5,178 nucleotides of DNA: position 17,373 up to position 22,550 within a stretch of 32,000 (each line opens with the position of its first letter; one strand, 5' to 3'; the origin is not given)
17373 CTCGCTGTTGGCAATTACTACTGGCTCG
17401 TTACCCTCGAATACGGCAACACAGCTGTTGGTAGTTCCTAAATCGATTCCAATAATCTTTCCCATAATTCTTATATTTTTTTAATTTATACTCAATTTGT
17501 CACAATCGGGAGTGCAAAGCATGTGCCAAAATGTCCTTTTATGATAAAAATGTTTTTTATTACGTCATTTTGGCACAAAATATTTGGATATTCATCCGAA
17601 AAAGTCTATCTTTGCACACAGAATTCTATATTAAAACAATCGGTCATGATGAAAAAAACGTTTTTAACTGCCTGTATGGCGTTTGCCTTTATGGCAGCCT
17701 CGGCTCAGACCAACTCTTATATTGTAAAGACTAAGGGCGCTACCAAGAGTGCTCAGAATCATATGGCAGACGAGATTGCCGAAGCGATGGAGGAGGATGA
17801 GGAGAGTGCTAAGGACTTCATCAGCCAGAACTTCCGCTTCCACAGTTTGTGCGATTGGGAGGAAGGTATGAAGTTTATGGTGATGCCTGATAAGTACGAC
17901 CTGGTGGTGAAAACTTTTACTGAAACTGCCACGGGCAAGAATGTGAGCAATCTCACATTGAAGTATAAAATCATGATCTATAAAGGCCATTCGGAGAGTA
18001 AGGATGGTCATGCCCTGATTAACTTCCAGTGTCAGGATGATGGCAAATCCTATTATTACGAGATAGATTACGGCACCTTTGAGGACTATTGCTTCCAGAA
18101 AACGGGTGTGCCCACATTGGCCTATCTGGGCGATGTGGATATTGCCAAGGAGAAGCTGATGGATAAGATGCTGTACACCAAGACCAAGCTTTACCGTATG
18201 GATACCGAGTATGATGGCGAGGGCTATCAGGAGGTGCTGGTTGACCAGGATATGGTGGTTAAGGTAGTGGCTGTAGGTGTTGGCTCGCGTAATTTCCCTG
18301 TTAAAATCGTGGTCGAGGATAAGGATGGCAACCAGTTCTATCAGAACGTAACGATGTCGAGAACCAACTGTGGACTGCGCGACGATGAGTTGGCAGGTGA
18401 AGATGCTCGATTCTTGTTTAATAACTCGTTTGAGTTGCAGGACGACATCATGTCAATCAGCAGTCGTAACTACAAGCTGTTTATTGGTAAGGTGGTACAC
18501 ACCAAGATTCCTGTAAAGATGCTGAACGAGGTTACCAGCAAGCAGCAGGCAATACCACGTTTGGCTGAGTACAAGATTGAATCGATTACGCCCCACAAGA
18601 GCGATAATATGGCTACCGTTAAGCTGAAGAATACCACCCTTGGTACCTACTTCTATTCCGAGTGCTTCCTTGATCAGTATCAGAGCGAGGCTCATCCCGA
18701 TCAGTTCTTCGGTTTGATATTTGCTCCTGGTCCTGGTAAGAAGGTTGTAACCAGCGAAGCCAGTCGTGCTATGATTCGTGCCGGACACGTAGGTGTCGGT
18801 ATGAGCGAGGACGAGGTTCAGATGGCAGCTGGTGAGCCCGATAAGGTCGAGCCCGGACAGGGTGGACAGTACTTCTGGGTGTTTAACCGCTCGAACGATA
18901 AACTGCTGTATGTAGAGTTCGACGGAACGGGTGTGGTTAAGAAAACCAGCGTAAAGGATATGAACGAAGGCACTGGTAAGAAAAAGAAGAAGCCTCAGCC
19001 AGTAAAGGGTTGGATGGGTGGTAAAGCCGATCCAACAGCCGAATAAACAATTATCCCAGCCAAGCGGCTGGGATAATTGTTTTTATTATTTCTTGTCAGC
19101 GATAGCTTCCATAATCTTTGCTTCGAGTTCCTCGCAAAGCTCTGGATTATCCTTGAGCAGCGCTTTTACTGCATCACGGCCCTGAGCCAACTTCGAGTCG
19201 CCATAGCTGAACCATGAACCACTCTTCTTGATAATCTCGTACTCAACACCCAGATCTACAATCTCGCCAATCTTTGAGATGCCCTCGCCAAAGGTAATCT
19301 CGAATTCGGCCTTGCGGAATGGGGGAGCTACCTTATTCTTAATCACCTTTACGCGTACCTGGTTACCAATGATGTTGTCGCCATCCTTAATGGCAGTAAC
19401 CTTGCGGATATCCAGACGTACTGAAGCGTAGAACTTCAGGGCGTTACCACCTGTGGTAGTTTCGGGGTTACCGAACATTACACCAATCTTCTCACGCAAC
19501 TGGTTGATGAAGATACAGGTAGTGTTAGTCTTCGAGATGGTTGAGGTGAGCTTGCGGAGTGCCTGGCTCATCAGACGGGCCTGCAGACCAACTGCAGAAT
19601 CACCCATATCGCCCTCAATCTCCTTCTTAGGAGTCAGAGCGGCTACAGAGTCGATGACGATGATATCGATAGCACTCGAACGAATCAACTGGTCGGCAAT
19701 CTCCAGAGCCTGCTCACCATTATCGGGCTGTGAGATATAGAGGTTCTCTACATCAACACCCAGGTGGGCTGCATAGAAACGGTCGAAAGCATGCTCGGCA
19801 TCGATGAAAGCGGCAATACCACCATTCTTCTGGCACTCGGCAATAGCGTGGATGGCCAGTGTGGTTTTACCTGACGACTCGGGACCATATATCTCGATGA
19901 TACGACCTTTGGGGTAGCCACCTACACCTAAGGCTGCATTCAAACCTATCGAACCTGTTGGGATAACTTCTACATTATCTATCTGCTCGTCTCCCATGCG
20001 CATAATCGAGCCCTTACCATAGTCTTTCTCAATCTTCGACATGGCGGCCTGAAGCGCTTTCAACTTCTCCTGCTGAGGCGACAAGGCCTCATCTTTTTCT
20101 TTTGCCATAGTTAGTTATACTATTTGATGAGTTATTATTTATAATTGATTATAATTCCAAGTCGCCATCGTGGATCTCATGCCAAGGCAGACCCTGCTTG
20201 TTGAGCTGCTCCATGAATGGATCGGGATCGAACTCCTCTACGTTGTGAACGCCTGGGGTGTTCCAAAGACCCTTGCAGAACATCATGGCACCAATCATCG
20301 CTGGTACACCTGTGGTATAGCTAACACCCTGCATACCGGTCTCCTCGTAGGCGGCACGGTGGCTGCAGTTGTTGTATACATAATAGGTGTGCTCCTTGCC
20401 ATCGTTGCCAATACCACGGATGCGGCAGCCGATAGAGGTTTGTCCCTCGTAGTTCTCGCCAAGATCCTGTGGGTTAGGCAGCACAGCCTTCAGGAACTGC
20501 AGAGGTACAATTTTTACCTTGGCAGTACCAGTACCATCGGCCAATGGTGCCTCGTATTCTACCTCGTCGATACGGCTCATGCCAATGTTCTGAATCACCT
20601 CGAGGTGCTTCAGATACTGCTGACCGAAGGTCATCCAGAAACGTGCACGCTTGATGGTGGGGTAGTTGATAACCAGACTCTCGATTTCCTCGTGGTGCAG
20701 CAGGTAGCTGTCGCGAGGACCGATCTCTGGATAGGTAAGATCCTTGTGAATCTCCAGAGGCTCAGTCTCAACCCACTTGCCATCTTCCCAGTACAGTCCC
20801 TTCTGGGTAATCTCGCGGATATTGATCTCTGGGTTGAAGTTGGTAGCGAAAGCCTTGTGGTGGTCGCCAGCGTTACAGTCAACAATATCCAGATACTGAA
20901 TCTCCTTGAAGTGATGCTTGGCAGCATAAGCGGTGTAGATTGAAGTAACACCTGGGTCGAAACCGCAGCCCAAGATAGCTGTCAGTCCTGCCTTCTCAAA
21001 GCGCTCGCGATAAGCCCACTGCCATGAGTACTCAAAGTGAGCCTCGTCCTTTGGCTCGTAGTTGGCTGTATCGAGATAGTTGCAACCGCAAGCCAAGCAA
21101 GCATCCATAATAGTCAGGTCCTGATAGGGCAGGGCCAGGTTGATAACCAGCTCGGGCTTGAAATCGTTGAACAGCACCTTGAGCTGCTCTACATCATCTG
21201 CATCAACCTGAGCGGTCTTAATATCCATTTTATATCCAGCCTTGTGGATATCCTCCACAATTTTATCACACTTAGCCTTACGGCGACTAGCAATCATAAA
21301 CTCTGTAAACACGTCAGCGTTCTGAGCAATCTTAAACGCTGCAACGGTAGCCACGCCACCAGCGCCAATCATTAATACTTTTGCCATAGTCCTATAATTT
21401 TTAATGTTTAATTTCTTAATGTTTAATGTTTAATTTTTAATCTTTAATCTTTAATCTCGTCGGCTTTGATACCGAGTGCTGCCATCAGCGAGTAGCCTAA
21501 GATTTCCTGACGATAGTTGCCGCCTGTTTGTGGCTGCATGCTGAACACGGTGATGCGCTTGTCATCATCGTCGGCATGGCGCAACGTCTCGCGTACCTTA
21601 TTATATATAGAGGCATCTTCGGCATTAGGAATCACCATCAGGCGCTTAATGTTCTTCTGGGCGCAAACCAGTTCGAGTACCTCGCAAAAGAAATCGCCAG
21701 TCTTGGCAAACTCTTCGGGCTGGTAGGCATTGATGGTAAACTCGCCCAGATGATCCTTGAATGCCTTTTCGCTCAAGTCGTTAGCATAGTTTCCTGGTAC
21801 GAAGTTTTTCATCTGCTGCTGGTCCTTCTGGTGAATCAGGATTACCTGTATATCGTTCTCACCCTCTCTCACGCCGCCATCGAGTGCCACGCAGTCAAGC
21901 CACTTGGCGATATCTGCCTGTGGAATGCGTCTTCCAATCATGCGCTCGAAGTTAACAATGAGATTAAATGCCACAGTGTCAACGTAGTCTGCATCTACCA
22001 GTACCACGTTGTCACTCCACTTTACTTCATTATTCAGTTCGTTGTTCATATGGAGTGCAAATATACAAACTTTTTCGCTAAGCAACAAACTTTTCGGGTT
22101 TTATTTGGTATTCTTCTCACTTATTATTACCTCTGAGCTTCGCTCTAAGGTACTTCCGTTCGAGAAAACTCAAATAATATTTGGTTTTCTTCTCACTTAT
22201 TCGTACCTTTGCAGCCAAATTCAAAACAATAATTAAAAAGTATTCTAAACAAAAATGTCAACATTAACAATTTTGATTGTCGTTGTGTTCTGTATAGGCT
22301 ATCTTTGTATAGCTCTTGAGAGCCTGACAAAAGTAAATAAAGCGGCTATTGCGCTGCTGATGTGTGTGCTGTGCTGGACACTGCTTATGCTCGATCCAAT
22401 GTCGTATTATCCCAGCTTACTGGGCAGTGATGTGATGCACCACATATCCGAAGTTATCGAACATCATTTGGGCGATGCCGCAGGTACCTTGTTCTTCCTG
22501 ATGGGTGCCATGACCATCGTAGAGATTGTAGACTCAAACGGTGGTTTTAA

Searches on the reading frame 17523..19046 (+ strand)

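Call 8: search_protein_families(library=pfam, proteins=[window:17523-19046:+])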
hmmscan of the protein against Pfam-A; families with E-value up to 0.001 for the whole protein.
window:17523-19046:+ (507 aa): 2 families
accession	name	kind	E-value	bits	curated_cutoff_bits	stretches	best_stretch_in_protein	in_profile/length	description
PF14504.11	CAP_assoc_N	-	0.00063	20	29.3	0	426-473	2-49/140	CAP-associated N-terminal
PF04355.18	BamE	-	0.00084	19.5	23.2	0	423-474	12-69/71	Outer membrane protein assembly factor BamE domain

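Call 42: search_protein_families(library=ncbifam, proteins=[window:17523-19046:+], max_evalue=0.01)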
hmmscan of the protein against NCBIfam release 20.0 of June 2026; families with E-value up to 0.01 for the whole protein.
window:17523-19046:+ (507 aa): 0 families

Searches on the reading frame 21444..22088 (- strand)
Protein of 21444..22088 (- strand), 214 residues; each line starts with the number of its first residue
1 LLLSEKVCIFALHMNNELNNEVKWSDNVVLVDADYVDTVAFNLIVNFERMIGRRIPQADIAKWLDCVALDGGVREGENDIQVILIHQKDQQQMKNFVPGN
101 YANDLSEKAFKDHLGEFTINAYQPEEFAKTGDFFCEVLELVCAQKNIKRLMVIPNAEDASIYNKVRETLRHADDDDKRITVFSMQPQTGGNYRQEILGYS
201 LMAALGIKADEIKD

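Call 93: search_protein_families(library=pfam, proteins=[window:21444-22088:-], max_evalue=0.00001)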
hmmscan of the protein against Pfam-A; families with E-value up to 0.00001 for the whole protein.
window:21444-22088:- (214 aa): 1 family
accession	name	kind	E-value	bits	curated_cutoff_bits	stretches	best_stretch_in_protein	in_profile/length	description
PF20326.3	DUF6621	-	6.4e-40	137.3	27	1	26-212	8-189/190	Family of unknown function (DUF6621)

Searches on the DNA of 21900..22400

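Call 82: search_rna_families(source=window, start=21900, end=22400, threshold=evalue, max_evalue=1)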
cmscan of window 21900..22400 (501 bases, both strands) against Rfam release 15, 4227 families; matches with E-value up to 1: 0.
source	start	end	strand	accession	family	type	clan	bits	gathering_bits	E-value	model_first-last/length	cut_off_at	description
